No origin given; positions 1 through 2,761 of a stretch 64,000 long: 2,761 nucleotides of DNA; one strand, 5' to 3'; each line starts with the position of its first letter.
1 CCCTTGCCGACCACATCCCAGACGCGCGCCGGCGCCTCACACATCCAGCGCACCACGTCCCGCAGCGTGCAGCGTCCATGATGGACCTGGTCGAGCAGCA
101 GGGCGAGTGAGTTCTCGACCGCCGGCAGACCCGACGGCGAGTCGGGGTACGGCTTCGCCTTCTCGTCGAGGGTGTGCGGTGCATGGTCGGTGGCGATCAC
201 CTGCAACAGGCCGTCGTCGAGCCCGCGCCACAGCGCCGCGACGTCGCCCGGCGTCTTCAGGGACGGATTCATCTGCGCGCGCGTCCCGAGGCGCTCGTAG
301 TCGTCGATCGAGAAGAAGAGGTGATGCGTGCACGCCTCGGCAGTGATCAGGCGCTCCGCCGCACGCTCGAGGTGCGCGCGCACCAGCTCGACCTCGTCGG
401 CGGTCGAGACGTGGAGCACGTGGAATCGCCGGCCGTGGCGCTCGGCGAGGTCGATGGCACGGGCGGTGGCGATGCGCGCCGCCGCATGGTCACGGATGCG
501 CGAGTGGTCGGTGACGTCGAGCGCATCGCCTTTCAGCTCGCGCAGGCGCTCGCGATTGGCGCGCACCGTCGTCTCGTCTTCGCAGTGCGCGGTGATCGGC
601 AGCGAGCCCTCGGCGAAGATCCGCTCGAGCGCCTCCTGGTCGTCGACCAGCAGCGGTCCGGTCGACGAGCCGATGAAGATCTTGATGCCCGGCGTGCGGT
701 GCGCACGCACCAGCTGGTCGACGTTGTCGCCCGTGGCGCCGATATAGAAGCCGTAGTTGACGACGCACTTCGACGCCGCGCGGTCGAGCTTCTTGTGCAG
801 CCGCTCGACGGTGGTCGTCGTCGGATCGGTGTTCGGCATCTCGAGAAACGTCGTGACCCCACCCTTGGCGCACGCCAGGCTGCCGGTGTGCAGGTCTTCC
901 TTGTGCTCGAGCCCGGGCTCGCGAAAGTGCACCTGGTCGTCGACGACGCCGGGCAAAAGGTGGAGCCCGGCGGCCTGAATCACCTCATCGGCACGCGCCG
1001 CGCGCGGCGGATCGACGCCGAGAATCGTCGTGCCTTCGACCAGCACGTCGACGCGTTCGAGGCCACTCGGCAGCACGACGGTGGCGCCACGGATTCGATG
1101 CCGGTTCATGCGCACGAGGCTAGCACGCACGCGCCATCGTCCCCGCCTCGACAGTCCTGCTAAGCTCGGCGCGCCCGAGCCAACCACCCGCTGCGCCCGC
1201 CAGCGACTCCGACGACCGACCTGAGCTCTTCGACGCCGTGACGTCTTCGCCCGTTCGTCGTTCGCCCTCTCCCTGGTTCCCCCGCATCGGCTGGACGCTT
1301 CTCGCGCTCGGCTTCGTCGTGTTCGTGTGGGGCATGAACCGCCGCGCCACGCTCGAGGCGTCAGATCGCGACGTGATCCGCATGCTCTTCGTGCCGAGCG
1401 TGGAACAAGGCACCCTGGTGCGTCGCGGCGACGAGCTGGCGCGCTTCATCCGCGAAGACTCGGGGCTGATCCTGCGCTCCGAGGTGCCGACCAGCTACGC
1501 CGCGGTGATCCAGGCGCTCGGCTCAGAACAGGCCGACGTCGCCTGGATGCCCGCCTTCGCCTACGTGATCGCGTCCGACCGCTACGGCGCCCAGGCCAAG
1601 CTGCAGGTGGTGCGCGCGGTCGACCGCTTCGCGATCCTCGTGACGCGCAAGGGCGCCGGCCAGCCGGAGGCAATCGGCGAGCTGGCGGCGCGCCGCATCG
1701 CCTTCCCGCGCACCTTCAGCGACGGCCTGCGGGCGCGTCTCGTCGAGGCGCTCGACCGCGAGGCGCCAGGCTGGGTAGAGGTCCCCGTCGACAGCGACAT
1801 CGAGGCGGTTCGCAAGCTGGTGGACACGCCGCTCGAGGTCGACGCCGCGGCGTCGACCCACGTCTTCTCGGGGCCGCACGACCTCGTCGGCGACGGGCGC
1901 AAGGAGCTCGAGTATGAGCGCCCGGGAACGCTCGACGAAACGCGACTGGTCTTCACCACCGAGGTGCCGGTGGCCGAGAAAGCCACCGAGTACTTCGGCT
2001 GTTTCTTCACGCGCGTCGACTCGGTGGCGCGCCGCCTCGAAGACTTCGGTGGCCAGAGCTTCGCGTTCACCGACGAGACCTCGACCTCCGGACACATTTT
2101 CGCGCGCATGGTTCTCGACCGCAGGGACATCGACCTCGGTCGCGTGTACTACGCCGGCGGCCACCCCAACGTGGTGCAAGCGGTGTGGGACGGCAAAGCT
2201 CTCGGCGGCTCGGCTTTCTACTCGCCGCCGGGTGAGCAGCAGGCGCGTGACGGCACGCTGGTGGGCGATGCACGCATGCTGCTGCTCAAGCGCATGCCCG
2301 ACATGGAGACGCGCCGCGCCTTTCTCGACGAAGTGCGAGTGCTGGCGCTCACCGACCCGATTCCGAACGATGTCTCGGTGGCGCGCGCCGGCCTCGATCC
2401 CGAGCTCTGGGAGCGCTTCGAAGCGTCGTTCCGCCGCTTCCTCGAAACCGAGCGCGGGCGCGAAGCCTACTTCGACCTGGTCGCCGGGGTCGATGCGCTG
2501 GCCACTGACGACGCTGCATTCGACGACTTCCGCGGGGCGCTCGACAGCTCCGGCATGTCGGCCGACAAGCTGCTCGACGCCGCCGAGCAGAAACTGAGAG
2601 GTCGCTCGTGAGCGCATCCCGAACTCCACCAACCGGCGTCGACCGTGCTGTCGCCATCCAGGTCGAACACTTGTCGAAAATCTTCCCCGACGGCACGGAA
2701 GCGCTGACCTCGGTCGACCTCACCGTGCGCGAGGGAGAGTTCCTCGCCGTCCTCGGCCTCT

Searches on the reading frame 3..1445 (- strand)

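Call 35: search_protein_families(library=pfam, proteins=[window:3-1445:-], max_evalue=0.001)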
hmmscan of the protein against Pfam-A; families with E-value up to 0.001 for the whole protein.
window:3-1445:- (481 aa): 1 family
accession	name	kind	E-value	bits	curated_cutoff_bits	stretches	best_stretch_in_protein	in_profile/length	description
PF01979.26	Amidohydro_1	-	4.3e-13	49.7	25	1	163-475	2-297/345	Amidohydrolase family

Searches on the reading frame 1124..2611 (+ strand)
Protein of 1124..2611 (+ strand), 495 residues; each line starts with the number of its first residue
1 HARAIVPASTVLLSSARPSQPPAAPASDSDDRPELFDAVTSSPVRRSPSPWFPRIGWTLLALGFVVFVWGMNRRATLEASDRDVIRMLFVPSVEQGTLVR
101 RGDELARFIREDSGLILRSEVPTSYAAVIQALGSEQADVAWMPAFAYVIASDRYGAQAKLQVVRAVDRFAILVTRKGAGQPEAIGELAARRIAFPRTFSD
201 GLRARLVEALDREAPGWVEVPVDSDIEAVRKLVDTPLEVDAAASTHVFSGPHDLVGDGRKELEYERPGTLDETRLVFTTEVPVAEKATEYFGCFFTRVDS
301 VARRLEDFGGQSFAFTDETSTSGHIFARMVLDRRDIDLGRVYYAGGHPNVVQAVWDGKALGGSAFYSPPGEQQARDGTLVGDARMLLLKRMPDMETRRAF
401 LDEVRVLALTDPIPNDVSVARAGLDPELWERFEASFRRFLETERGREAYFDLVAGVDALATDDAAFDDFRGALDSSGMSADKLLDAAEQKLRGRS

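Call 35: search_protein_families(library=pfam, proteins=[window:1124-2611:+], max_evalue=0.001)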
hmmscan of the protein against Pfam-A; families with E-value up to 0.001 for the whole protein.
window:1124-2611:+ (495 aa): 1 family
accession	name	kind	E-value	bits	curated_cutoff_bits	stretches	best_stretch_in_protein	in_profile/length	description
PF12974.12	Phosphonate-bd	-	2.1e-37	129.3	27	2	285-452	76-229/242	ABC transporter, phosphonate, periplasmic substrate-binding protein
